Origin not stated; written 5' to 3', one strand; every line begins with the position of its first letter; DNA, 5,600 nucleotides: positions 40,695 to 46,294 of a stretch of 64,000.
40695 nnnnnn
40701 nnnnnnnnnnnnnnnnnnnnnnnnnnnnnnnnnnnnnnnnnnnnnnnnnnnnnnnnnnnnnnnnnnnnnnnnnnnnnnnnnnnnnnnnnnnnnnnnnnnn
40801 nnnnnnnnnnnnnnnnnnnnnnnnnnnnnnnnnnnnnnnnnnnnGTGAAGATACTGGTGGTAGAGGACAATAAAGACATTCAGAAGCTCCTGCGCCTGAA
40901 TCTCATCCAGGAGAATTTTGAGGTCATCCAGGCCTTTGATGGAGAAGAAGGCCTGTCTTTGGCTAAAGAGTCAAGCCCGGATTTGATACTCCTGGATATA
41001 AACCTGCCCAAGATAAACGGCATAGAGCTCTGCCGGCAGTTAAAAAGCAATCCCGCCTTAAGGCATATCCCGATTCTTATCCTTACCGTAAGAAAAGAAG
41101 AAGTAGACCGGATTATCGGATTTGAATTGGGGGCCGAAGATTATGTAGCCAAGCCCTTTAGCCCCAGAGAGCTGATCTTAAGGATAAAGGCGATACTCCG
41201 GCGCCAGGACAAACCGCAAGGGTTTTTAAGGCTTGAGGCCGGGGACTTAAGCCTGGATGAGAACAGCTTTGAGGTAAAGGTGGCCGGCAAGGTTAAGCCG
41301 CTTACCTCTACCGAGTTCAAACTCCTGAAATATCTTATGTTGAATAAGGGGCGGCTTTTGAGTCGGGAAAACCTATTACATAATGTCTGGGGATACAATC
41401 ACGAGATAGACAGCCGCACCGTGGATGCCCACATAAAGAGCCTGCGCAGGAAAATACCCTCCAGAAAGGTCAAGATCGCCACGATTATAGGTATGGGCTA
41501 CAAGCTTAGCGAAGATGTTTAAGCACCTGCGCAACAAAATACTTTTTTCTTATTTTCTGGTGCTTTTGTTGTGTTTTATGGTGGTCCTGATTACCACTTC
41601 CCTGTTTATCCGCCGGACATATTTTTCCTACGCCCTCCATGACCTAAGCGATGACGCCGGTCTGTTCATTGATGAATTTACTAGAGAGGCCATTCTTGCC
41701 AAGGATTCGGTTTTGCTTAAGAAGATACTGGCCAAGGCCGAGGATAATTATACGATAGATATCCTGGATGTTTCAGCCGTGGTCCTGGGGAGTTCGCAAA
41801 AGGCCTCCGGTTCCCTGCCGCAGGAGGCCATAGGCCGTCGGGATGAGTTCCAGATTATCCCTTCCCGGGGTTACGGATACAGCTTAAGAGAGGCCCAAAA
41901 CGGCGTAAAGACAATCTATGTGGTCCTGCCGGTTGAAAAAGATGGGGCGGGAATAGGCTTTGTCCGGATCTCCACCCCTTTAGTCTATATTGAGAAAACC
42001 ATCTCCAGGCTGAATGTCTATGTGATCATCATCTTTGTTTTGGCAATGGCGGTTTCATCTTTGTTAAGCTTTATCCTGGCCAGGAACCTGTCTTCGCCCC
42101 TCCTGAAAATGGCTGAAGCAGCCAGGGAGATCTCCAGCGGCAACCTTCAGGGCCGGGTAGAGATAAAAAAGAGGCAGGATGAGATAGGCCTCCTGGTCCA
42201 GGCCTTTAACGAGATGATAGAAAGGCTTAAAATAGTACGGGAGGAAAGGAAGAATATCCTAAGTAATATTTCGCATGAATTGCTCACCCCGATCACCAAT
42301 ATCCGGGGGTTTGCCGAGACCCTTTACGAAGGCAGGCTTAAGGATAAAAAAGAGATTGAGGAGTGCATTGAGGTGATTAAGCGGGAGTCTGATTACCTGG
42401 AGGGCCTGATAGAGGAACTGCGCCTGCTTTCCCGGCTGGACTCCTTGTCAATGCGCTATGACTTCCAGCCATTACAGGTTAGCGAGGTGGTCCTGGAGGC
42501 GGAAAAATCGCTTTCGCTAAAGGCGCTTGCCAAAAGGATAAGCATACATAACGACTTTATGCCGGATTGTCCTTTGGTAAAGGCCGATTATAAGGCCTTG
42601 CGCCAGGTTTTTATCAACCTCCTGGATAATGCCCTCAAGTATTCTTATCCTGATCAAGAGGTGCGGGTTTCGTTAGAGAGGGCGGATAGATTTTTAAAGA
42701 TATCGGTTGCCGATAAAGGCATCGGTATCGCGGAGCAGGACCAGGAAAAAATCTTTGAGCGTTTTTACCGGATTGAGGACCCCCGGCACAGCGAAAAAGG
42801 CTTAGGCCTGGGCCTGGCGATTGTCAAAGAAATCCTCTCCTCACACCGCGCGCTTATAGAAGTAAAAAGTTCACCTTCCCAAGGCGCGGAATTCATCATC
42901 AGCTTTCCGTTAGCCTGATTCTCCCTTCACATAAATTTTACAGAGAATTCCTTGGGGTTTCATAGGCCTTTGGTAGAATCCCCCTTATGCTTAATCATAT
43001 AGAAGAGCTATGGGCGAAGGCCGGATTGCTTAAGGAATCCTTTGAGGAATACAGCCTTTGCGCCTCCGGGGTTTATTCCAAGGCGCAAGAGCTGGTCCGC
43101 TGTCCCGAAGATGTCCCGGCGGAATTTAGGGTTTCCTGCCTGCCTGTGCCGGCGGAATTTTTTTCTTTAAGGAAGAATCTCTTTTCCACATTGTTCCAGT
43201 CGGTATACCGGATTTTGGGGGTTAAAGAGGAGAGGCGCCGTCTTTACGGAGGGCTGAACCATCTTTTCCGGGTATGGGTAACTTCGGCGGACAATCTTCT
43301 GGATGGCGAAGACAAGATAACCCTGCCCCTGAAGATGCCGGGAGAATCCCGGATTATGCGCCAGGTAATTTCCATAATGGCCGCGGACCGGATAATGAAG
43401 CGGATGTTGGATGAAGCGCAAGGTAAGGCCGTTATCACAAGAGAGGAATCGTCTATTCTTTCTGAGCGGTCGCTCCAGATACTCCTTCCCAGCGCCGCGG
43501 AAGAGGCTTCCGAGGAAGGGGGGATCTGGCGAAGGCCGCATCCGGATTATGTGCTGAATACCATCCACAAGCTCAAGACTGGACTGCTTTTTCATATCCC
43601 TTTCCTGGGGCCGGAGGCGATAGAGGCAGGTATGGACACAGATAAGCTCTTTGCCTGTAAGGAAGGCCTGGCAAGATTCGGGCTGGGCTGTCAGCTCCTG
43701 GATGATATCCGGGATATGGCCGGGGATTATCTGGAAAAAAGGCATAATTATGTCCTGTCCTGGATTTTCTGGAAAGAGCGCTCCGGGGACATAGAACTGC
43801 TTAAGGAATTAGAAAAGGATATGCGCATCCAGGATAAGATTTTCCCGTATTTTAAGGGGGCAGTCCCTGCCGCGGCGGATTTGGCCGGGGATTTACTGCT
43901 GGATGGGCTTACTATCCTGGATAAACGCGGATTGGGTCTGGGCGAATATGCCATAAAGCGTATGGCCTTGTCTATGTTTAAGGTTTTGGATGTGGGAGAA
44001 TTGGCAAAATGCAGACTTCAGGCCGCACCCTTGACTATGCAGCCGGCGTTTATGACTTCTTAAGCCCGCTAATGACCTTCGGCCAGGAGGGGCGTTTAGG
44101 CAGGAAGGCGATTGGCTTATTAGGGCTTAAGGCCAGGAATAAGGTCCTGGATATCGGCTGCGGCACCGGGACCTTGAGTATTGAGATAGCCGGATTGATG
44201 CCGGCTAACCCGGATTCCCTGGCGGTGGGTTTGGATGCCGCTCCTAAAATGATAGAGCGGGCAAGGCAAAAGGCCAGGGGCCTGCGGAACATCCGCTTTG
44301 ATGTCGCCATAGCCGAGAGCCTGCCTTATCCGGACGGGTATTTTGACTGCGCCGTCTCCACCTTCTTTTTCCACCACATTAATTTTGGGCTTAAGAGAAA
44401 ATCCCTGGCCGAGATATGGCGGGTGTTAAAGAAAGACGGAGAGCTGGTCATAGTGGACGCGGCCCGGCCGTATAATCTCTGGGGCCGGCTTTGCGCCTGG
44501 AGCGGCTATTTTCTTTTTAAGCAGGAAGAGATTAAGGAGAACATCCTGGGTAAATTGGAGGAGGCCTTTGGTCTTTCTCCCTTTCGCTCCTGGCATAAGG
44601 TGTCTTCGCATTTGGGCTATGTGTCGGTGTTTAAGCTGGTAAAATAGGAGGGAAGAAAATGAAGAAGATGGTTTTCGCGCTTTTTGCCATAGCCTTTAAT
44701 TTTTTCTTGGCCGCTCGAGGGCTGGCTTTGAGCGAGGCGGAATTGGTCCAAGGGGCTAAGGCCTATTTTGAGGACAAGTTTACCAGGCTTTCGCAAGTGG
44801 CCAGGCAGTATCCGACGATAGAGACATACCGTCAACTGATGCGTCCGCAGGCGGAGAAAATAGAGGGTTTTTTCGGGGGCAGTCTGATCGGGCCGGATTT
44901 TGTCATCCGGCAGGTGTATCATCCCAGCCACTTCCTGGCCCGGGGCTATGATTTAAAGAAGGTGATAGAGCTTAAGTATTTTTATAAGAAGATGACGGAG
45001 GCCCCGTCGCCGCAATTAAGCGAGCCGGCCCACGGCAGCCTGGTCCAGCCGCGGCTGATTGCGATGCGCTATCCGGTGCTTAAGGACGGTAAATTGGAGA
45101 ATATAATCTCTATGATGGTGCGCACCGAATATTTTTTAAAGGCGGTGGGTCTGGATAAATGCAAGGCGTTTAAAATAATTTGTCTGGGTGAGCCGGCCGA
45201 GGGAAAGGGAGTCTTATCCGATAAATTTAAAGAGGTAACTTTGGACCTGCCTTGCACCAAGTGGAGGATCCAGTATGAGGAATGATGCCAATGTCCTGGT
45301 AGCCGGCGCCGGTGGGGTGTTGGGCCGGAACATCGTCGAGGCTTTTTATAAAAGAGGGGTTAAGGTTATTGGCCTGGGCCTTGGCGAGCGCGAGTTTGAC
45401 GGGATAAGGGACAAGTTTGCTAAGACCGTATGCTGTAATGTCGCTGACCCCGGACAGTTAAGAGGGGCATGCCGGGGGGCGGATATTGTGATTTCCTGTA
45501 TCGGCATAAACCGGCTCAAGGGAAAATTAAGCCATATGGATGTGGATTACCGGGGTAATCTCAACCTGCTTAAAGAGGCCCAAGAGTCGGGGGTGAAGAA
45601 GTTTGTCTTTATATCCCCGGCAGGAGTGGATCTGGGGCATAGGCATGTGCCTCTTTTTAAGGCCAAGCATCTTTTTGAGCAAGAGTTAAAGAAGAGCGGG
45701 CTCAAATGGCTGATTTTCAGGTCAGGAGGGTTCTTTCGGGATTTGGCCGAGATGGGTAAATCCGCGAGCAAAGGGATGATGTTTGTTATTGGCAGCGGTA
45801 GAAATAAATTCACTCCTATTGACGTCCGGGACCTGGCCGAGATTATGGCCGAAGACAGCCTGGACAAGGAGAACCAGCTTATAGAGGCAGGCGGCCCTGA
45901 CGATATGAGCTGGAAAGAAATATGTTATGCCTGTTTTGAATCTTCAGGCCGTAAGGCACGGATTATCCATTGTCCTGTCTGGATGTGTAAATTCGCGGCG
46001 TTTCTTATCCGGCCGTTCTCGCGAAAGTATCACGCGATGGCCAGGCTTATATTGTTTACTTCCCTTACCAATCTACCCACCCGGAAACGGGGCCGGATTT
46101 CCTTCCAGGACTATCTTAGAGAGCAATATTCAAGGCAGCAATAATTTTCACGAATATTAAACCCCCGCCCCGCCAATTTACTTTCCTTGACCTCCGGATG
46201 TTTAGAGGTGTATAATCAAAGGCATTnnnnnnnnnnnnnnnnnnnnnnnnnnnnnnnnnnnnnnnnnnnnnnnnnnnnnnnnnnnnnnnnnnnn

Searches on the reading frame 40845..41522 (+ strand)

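Call 67: search_protein_families(library=pfam, proteins=[window:40845-41522:+], max_evalue=0.0001)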
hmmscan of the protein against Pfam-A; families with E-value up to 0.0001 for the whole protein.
window:40845-41522:+ (225 aa): 2 families
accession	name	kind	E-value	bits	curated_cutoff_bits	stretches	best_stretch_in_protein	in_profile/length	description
PF00072.30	Response_reg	-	3.7e-29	101.6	30.2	1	3-114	1-110/111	Response regulator receiver domain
PF00486.34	Trans_reg_C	-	1.9e-24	86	26.2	1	151-221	4-77/77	Transcriptional regulatory protein, C terminal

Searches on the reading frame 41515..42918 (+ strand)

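Call 67: search_protein_families(library=pfam, proteins=[window:41515-42918:+], max_evalue=0.0001)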
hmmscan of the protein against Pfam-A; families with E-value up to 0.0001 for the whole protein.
window:41515-42918:+ (467 aa): 4 families
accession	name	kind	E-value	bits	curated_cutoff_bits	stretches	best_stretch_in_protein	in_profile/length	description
PF02518.31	HATPase_c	-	4.1e-27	95.3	26.4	1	358-466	2-109/111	Histidine kinase-, DNA gyrase B-, and HSP90-like ATPase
PF00672.30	HAMP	-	8e-18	64.9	25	1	188-239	2-52/53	HAMP domain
PF00512.31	HisKA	-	1.9e-16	60.3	26.9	1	245-310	2-65/66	His Kinase A (phospho-acceptor) domain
PF13581.12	HATPase_c_2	-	5.3e-05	23.7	27.4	1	370-443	40-111/127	Histidine kinase-like ATPase domain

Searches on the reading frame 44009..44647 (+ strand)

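Call 67: search_protein_families(library=pfam, proteins=[window:44009-44647:+], max_evalue=0.0001)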
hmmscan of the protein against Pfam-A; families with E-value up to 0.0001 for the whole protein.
window:44009-44647:+ (212 aa): 10 families
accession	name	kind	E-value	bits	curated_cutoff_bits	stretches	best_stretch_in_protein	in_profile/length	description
PF13649.12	Methyltransf_25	-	2.2e-22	80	27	1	46-144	1-97/97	Methyltransferase domain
PF13847.12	Methyltransf_31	-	6.6e-22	78.2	27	1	41-179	2-136/145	Methyltransferase domain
PF08241.18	Methyltransf_11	-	8.8e-21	74.8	21.2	1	47-148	1-95/95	Methyltransferase domain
PF01209.24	Ubie_methyltran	-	6.1e-18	65.5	20.1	1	12-156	17-159/233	ubiE/COQ5 methyltransferase family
PF08242.18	Methyltransf_12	-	3.1e-14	53.9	30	1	47-146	1-98/98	Methyltransferase domain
PF13489.12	Methyltransf_23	-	3.1e-13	50.2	27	1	40-160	20-127/164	Methyltransferase domain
PF24675.1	NpmA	-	1.3e-06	28.3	60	1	42-106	23-90/214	16S rRNA (adenine(1408)-N(1))-methyltransferase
PF05175.20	MTS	-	1.7e-05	25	23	1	42-150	31-140/170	Methyltransferase small domain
PF01135.25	PCMT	-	3.8e-05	24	20.3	1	34-93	65-122/210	Protein-L-isoaspartate(D-aspartate) O-methyltransferase (PCMT)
PF02390.23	Methyltransf_4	-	4e-05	23.6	24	0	45-96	4-54/173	Putative methyltransferase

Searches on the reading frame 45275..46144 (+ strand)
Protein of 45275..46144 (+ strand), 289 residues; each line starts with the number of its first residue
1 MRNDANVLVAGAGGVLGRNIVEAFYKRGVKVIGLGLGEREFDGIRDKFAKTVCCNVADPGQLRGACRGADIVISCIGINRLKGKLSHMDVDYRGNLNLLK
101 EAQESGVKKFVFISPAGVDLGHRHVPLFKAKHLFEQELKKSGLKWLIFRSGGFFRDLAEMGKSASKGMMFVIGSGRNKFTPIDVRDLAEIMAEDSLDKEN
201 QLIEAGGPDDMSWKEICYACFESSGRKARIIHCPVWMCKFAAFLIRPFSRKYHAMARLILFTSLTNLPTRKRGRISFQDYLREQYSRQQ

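Call 67: search_protein_families(library=pfam, proteins=[window:45275-46144:+], max_evalue=0.0001)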
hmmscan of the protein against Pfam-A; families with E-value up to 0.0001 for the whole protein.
window:45275-46144:+ (289 aa): 4 families
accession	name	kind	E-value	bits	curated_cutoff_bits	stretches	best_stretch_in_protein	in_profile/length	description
PF13460.12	NAD_binding_10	-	2.4e-17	63.8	27.2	1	11-156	1-149/184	NAD(P)H-binding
PF05368.20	NmrA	-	2e-13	51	27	1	5-234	3-244/298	NmrA-like family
PF01073.25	3Beta_HSD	-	4.2e-12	46.1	22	1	8-118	1-119/280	3-beta hydroxysteroid dehydrogenase/isomerase family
PF01370.27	Epimerase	-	8.7e-12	45.4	20.9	1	7-114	1-114/240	NAD dependent epimerase/dehydratase family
